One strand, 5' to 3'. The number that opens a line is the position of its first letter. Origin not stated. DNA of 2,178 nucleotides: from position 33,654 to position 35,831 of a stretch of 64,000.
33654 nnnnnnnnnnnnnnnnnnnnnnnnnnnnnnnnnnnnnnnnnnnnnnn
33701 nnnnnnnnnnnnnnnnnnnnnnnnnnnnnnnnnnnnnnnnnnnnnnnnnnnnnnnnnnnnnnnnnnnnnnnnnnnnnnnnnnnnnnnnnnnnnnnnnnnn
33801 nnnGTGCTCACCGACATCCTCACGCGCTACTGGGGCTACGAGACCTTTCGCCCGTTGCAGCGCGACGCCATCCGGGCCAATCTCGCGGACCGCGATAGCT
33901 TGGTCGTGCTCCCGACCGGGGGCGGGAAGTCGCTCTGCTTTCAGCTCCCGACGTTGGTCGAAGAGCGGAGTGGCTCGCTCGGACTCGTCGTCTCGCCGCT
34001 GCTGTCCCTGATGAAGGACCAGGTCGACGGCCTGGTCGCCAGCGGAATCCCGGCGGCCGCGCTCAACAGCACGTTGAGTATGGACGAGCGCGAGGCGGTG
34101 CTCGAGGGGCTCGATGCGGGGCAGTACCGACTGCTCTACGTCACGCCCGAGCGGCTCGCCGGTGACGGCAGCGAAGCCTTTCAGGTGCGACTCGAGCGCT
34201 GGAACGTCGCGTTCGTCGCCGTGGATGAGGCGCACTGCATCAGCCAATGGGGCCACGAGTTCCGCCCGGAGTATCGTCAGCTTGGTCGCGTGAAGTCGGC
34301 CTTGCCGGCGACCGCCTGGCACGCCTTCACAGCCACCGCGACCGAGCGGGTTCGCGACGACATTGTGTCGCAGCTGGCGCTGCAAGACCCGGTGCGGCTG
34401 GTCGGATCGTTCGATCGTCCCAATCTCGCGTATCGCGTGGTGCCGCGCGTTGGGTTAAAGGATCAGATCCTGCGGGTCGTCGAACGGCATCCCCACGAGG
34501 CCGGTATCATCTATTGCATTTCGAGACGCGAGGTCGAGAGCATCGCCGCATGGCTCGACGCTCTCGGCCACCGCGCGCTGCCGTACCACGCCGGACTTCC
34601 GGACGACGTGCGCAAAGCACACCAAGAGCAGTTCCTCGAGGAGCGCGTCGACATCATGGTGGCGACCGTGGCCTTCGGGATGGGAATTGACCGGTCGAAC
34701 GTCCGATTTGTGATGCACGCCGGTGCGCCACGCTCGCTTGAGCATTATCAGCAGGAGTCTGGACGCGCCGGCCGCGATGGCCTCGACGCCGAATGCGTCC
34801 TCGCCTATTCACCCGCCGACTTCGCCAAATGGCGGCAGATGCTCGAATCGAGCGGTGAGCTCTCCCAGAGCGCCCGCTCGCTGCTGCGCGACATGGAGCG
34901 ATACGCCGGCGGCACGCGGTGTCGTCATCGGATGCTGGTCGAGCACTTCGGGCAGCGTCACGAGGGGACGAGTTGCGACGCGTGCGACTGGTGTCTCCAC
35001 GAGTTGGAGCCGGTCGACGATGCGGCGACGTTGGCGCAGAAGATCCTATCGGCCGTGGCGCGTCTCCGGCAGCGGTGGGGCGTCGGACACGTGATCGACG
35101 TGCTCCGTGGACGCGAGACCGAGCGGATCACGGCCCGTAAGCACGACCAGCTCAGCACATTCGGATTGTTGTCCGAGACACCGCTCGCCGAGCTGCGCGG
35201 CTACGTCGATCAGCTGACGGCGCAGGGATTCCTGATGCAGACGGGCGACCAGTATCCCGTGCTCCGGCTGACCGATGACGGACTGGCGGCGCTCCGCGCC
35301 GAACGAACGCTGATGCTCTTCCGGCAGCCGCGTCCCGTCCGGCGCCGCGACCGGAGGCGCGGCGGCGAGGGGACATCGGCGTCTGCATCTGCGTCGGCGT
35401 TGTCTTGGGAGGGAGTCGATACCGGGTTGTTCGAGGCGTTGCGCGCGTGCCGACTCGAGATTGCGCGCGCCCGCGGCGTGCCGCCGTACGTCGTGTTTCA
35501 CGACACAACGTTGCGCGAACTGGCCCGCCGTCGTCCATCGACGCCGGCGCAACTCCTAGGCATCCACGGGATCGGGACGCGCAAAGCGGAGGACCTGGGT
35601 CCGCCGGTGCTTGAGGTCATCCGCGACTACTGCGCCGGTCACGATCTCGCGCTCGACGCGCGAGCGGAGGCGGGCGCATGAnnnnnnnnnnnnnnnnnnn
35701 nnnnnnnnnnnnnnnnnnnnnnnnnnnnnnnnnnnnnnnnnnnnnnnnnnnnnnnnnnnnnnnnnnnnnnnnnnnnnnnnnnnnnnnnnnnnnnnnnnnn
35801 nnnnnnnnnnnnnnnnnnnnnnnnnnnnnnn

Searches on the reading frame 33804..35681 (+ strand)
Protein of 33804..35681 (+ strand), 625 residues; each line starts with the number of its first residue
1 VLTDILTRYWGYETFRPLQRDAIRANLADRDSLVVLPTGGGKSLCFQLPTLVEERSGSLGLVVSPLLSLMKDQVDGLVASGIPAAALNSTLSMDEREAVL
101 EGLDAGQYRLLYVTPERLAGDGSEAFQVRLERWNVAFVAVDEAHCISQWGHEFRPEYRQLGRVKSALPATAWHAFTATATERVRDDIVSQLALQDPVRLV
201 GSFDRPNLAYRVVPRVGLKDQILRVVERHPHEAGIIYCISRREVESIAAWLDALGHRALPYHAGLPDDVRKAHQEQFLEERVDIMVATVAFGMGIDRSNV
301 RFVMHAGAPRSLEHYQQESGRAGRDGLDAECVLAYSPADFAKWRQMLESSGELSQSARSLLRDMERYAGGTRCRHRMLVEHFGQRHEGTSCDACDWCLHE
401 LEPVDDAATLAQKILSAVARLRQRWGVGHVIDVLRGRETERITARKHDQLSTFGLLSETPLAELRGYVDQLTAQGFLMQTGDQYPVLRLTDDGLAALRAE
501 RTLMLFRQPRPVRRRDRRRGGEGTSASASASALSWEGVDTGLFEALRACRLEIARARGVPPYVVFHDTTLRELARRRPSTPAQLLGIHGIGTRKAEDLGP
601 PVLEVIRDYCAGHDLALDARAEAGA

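Call 33: search_protein_families(library=pfam, proteins=[window:33804-35681:+], max_evalue=0.001)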
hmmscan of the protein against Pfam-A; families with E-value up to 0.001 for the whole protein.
window:33804-35681:+ (625 aa): 5 families
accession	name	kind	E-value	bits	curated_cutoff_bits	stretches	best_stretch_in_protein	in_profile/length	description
PF09382.16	RQC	-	5.4e-29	100.8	23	1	406-510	6-110/114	RQC domain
PF00270.35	DEAD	-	2.2e-24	86.5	26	1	16-184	1-165/167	DEAD/DEAH box helicase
PF00570.28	HRDC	-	2.5e-22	79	23.8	1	540-606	2-68/68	HRDC domain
PF00271.37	Helicase_C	-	2.7e-20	73.1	23.5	1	221-326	5-110/110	Helicase conserved C-terminal domain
PF16124.10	RecQ_Zn_bind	-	1.3e-12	48.7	25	1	337-398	1-66/66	RecQ zinc-binding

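Call 36: find_homologous_proteins(query=window:33804-35681:+, max_evalue=1e-100)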
Query window:33804-35681:+ (625 aa): 7988 proteins with E <= 1e-100 among 8000 candidates; the best 120 are listed.
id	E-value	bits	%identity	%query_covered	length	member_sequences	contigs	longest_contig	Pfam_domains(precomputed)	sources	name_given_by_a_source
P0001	0.0e+0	1409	100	100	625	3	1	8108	PF09382.18,PF00270.36,PF00570.29,PF16124.11,PF00271.38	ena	-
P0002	0.0e+0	1161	83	100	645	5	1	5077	PF09382.18,PF00270.36,PF00570.29,PF16124.11,PF00271.38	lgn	-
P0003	0.0e+0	1089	78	99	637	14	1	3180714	PF09382.18,PF00270.36,PF00570.29,PF16124.11,PF00271.38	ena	-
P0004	0.0e+0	1089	77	99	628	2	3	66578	PF09382.18,PF00270.36,PF00570.29,PF16124.11,PF00271.38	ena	-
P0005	0.0e+0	1012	72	99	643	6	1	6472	PF09382.18,PF00270.36,PF00570.29,PF16124.11,PF00271.38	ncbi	-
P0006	6.2e-296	1001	73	96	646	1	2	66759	PF09382.18,PF00270.36,PF00570.29,PF16124.11,PF00271.38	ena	-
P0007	5.0e-294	995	72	99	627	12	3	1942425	PF09382.18,PF00270.36,PF00570.29,PF16124.11,PF00271.38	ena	-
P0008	2.6e-292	989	72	99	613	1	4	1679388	PF09382.18,PF00270.36,PF00570.29,PF16124.11,PF00271.38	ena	-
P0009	2.8e-292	989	72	97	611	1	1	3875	PF09382.18,PF00270.36,PF00570.29,PF16124.11,PF00271.38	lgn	-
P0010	2.8e-292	989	72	99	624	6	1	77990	PF09382.18,PF00270.36,PF00570.29,PF16124.11,PF00271.38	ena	-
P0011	4.3e-292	988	72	99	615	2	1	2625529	PF09382.18,PF00270.36,PF00570.29,PF16124.11,PF00271.38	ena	-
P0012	3.1e-291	986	71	99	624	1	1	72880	PF09382.18,PF00270.36,PF00570.29,PF16124.11,PF00271.38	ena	-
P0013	6.5e-291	985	72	98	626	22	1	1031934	PF09382.18,PF00270.36,PF00570.29,PF16124.11,PF00271.38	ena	-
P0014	9.2e-291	984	71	99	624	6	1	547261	PF09382.18,PF00270.36,PF00570.29,PF16124.11,PF00271.38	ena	-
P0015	1.1e-290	984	72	98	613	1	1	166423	PF09382.18,PF00270.36,PF00570.29,PF16124.11,PF00271.38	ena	-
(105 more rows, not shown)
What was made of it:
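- The taxon comes from RecQ homologue names (call 36).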

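Call 37: find_encoding_contigs(protein=P0003, flank=10000, max_places=4)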
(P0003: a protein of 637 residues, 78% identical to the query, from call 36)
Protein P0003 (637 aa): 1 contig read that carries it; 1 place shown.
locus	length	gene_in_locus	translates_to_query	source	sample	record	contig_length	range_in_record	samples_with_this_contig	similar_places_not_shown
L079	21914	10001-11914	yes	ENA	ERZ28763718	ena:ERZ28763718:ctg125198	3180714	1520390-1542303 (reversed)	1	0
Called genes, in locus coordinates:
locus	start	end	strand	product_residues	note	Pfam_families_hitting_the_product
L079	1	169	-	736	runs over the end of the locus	PF19313:DUF5916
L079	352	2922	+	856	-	PF00989:PAS (weak), PF08448:PAS_4, PF13426:PAS_9, PF00989:PAS, PF08448:PAS_4, PF13426:PAS_9, PF00512:HisKA (weak), PF02518:HATPase_c, +2 more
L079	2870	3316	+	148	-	PF00072:Response_reg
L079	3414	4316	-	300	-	PF01263:Aldose_epim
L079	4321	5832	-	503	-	PF12796:Ank_2, PF13606:Ank_3 (faint), PF23745:ANK_LRRK2 (weak), PF12796:Ank_2, PF00023:Ank (weak), PF12796:Ank_2, PF13637:Ank_4 (weak), PF12796:Ank_2 (weak), +1 more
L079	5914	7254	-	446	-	PF07586:HXXSHH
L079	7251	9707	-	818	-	PF13442:Cytochrome_CBB3 (faint), PF07626:PSD3, PF07637:PSD5, PF07631:PSD4, PF07627:PSCyt3, PF07624:PSD2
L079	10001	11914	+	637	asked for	PF00270:DEAD, PF00271:Helicase_C, PF16124:RecQ_Zn_bind, PF09382:RQC, PF00570:HRDC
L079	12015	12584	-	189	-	PF13442:Cytochrome_CBB3 (weak)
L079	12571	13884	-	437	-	PF00174:Oxidored_molyb, PF03404:Mo-co_dimer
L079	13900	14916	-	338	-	-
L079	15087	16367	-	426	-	PF00924:MS_channel_2nd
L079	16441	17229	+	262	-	PF00034:Cytochrom_C (faint), PF13442:Cytochrome_CBB3 (weak)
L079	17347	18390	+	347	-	PF13349:DUF4097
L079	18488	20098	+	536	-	PF12796:Ank_2, PF13857:Ank_5, PF12796:Ank_2, PF13637:Ank_4 (weak), PF00023:Ank, PF13857:Ank_5 (weak), PF13637:Ank_4 (weak), PF12796:Ank_2, +6 more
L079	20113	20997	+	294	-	PF05875:Ceramidase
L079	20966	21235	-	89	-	PF13709:DUF4159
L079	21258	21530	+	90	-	-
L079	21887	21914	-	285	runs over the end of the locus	PF00583:Acetyltransf_1, PF13673:Acetyltransf_10 (weak), PF13508:Acetyltransf_7, PF08445:FR47 (faint)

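Call 38: find_encoding_contigs(protein=P0004, flank=10000, max_places=4)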
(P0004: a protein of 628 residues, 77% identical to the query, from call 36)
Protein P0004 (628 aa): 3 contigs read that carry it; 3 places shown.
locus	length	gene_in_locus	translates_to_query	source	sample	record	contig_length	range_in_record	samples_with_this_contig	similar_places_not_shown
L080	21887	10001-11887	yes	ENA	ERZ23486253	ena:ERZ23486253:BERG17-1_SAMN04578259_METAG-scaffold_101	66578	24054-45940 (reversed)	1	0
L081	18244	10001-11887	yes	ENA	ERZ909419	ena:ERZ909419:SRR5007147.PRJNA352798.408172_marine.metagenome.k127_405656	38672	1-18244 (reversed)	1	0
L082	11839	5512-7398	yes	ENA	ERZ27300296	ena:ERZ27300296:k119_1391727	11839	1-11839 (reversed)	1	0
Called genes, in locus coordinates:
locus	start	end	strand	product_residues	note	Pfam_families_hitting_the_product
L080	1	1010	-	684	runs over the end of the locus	PF01432:Peptidase_M3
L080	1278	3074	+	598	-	PF01011:PQQ, PF13570:Beta-prop_ACSF4 (faint), PF13360:PQQ_2, PF01011:PQQ, PF13360:PQQ_2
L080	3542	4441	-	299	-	PF01263:Aldose_epim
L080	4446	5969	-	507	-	PF12796:Ank_2, PF13637:Ank_4 (weak), PF00023:Ank (weak), PF13637:Ank_4 (weak), PF23745:ANK_LRRK2 (weak), PF12796:Ank_2, PF00023:Ank (weak), PF12796:Ank_2, +3 more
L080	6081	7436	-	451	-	PF07586:HXXSHH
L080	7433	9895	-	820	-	PF07626:PSD3, PF07637:PSD5, PF07631:PSD4, PF07627:PSCyt3, PF07624:PSD2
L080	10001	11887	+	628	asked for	PF00270:DEAD, PF00271:Helicase_C, PF16124:RecQ_Zn_bind, PF09382:RQC, PF00570:HRDC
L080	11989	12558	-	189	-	PF13442:Cytochrome_CBB3 (weak)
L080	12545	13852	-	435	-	PF00174:Oxidored_molyb, PF03404:Mo-co_dimer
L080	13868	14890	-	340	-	-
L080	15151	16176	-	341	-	PF01011:PQQ (faint), PF13360:PQQ_2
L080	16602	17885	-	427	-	PF00924:MS_channel_2nd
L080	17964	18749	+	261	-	PF00034:Cytochrom_C (faint), PF13442:Cytochrome_CBB3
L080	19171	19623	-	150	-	PF07883:Cupin_2 (weak)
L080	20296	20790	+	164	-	PF04976:DmsC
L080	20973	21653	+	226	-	PF02613:Nitrate_red_del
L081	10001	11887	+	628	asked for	PF00270:DEAD, PF00271:Helicase_C, PF16124:RecQ_Zn_bind, PF09382:RQC, PF00570:HRDC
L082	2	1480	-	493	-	?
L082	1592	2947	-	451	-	PF07586:HXXSHH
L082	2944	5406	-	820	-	PF07626:PSD3, PF07637:PSD5, PF07631:PSD4, PF07627:PSCyt3, PF07624:PSD2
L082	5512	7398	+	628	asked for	PF00270:DEAD, PF00271:Helicase_C, PF16124:RecQ_Zn_bind, PF09382:RQC, PF00570:HRDC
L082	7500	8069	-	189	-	PF13442:Cytochrome_CBB3 (weak)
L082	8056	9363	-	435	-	PF00174:Oxidored_molyb, PF03404:Mo-co_dimer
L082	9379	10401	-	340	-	-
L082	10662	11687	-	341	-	PF01011:PQQ (faint), PF13360:PQQ_2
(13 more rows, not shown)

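Call 48: find_encoding_contigs(protein=P0007, flank=10000, max_places=3)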
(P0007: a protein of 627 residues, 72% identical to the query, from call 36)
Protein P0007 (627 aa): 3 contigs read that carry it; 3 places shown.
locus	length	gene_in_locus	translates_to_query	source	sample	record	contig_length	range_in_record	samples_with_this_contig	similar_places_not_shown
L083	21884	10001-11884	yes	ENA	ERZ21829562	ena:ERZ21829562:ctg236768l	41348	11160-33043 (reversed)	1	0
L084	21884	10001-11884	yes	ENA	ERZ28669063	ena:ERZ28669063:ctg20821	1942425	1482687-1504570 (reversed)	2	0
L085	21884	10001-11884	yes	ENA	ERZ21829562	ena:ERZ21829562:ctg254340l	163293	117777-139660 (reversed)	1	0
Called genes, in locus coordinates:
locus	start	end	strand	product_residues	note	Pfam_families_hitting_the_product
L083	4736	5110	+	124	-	PF13276:HTH_21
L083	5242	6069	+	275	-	-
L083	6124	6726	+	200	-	PF22483:Mu-transpos_C_2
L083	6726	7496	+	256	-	PF01695:IstB_IS21, PF00308:Bac_DnaA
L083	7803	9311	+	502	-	-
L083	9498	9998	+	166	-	-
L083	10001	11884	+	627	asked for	PF00270:DEAD, PF00271:Helicase_C, PF16124:RecQ_Zn_bind, PF09382:RQC, PF00570:HRDC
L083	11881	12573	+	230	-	-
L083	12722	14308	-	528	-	PF00890:FAD_binding_2, PF01266:DAO, PF12831:FAD_oxidored (weak), PF16901:DAO_C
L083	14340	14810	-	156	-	PF04978:MST, PF05163:DinB, PF12867:DinB_2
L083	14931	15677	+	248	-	PF27449:LtaS_N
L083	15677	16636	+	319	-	PF00884:Sulfatase, PF13936:HTH_38 (faint)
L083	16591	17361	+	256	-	PF00665:rve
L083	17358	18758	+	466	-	PF00884:Sulfatase, PF03009:GDPD, PF13653:GDPD_2 (faint)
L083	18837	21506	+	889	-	PF28598:PDH_E1_N, PF00456:Transketolase_N, PF17831:PDH_E1_M, PF22613:Transketolase_C_1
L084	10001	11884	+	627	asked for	PF00270:DEAD, PF00271:Helicase_C, PF16124:RecQ_Zn_bind, PF09382:RQC, PF00570:HRDC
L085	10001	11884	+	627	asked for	PF00270:DEAD, PF00271:Helicase_C, PF16124:RecQ_Zn_bind, PF09382:RQC, PF00570:HRDC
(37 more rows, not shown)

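Call 49: find_encoding_contigs(protein=P0002, flank=10000, max_places=3)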
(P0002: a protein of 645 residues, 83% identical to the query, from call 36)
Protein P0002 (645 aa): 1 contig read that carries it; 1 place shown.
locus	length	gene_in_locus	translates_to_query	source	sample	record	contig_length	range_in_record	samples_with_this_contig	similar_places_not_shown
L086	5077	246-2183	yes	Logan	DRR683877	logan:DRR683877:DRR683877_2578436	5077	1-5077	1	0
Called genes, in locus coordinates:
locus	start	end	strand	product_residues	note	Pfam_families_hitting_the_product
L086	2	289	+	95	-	?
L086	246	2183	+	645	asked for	PF00270:DEAD, PF00271:Helicase_C, PF16124:RecQ_Zn_bind, PF09382:RQC, PF00570:HRDC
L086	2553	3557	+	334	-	-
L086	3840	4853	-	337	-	PF01263:Aldose_epim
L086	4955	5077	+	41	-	?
